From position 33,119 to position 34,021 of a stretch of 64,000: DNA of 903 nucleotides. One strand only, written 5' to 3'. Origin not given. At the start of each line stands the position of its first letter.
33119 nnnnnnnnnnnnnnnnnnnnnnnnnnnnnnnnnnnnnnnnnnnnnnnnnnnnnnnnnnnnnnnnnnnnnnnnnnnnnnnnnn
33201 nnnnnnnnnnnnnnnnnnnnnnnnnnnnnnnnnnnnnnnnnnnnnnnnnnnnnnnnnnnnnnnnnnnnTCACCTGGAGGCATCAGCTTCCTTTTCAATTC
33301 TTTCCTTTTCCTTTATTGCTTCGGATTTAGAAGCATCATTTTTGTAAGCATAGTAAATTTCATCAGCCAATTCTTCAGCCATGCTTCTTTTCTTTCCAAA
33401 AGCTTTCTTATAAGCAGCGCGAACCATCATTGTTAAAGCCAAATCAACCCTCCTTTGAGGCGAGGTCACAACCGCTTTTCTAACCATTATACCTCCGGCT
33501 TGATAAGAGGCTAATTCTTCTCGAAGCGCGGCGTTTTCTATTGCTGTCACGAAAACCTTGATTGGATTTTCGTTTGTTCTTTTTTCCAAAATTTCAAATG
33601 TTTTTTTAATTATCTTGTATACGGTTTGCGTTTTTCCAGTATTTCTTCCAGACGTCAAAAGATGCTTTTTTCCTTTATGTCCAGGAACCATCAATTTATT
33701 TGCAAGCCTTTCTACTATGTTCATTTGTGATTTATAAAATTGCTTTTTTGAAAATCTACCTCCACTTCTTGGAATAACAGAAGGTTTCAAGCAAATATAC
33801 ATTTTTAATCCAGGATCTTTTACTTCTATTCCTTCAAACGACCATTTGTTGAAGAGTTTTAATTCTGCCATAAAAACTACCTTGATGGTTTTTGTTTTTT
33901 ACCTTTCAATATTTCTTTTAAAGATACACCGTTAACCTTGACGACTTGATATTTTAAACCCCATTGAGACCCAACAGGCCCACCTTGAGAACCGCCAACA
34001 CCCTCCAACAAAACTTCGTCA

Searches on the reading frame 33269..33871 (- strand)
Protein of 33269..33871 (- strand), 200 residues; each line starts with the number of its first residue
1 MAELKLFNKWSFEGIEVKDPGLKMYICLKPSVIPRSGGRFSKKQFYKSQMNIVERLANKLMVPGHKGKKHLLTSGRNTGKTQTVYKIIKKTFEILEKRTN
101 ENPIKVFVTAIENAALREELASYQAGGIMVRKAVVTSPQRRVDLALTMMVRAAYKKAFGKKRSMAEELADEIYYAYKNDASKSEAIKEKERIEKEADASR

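Call 40: search_protein_families(library=pfam, proteins=[window:33269-33871:-], max_evalue=0.001)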
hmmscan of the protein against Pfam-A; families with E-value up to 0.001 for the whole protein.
window:33269-33871:- (200 aa): 1 family
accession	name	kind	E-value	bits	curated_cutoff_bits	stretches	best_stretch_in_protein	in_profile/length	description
PF00177.27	Ribosomal_S7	-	6e-34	117.2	24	1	25-200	4-148/148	Ribosomal protein S7p/S5e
